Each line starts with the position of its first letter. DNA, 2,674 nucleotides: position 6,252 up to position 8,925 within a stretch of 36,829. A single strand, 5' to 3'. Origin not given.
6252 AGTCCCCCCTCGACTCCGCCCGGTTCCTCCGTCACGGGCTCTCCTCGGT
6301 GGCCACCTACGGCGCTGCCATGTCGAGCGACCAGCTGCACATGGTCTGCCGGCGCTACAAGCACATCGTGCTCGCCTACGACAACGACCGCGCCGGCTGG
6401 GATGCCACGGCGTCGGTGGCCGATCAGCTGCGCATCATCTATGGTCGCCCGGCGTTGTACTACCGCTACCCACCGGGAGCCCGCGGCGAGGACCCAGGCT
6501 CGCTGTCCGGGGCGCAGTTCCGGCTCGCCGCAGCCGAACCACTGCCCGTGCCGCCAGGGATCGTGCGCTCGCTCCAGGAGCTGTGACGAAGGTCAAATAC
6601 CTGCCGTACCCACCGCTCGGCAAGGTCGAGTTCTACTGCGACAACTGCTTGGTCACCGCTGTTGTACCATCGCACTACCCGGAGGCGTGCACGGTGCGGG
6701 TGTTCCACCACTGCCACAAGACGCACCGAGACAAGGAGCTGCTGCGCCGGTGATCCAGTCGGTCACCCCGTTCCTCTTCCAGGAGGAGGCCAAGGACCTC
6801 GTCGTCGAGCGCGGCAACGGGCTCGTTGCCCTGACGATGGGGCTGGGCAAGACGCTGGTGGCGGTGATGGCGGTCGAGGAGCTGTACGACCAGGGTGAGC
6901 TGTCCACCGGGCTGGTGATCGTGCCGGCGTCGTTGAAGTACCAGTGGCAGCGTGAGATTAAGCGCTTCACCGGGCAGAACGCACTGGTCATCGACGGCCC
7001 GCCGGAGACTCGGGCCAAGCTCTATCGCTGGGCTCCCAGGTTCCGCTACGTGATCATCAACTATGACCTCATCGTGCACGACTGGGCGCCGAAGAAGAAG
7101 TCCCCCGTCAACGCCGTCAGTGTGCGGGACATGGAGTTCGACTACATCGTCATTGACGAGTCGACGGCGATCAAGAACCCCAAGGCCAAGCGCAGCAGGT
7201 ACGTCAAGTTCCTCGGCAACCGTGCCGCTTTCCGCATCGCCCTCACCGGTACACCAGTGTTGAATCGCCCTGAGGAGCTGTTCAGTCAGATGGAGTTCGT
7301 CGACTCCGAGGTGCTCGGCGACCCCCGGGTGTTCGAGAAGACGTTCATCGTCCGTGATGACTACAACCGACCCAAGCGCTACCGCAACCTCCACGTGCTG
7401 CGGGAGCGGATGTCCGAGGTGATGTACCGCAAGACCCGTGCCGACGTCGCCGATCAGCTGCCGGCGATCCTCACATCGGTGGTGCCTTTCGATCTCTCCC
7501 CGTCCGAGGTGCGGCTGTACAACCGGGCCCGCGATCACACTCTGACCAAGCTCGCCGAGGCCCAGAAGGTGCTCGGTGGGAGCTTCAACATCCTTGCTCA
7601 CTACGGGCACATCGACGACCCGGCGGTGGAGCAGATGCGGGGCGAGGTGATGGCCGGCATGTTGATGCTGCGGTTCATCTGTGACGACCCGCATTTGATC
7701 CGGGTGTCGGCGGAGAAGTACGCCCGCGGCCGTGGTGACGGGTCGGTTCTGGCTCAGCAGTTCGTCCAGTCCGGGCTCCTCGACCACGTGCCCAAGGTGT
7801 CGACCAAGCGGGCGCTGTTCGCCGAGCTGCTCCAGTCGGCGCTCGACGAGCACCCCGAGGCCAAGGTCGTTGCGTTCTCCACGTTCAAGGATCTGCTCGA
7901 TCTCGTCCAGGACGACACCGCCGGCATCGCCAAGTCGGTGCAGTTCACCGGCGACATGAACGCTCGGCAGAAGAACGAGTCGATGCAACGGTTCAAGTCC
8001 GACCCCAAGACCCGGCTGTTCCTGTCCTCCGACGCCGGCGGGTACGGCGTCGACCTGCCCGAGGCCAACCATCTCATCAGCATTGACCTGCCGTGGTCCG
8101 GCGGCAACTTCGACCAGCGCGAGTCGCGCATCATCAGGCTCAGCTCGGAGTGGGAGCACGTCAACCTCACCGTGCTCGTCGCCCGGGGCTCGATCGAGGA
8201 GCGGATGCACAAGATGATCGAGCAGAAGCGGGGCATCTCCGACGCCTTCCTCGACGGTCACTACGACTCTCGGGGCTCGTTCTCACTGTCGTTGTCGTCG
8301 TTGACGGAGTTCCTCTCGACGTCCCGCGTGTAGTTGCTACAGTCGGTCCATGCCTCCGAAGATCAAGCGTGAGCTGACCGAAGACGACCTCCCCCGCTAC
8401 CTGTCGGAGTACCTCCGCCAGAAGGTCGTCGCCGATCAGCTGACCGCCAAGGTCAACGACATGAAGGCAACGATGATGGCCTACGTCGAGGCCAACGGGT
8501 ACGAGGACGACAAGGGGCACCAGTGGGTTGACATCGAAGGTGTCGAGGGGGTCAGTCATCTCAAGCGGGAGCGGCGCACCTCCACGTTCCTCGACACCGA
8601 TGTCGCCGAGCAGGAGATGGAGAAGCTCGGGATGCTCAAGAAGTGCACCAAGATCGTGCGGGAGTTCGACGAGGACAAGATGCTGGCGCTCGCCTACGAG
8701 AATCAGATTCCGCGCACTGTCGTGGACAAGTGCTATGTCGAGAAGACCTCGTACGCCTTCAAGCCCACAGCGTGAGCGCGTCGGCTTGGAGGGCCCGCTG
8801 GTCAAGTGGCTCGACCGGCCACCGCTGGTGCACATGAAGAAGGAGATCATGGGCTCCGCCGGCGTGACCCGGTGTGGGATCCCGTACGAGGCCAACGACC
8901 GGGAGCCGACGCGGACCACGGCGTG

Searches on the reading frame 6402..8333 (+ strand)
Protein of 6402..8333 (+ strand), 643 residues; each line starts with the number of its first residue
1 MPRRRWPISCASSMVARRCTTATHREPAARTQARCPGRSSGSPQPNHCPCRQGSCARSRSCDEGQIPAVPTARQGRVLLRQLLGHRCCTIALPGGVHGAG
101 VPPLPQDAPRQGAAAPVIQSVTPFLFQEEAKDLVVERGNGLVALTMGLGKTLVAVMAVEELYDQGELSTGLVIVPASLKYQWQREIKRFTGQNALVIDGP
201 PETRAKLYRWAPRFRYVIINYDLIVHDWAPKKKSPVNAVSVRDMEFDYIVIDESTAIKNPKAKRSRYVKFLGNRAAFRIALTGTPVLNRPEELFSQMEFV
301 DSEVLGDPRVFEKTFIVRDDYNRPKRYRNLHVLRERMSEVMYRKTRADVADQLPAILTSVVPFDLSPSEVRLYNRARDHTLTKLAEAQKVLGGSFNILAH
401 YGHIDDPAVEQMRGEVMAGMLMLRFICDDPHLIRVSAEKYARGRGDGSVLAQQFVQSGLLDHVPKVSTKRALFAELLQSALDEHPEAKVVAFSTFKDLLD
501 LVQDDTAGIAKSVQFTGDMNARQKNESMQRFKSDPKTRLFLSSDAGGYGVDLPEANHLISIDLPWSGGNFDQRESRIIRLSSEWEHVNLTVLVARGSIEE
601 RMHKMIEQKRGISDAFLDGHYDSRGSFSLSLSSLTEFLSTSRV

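Call 15: search_protein_families(library=phrogs, proteins=[window:6402-8333:+], max_evalue=0.001)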
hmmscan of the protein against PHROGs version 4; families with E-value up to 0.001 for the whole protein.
window:6402-8333:+ (643 aa): 10 families
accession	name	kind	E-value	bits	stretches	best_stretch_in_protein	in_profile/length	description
phrog_62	-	DNA, RNA and nucleotide metabolism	9.3e-93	312.8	1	118-619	692-1135/1881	DNA helicase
phrog_29996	-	unknown function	3.6e-27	95.8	2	136-387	740-977/1189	-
phrog_23807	-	unknown function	4.3e-22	78.7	2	135-353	144-354/1053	-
phrog_11801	-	other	5.9e-16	57.8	1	123-197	867-943/2269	DNA methyltransferase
phrog_1685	-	unknown function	2.1e-12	46.1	2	121-195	829-903/2278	-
phrog_21391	-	DNA, RNA and nucleotide metabolism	5.4e-10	38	1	511-579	1386-1453/2021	DNA helicase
phrog_16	-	DNA, RNA and nucleotide metabolism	1.8e-09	37.4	1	120-286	270-417/986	DNA helicase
phrog_24008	-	DNA, RNA and nucleotide metabolism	7.3e-06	25.1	0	131-300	489-648/1006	helicase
phrog_26785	-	unknown function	8.4e-06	25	0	536-589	785-838/1087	-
phrog_10089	-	moron, auxiliary metabolic gene and host takeover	0.00021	19.1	1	519-624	2869-2979/4647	DarB-like antirestriction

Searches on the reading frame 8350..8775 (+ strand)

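Call 67: search_protein_families(library=pfam, proteins=[window:8350-8775:+], max_evalue=0.05)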
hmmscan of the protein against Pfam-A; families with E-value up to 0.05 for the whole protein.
window:8350-8775:+ (141 aa): 1 family
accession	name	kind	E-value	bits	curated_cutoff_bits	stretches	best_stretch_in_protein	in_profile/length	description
PF23986.1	Pam3_gp59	-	0.015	16.1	27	1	40-66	22-48/76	Phage Pam3 gp59 related protein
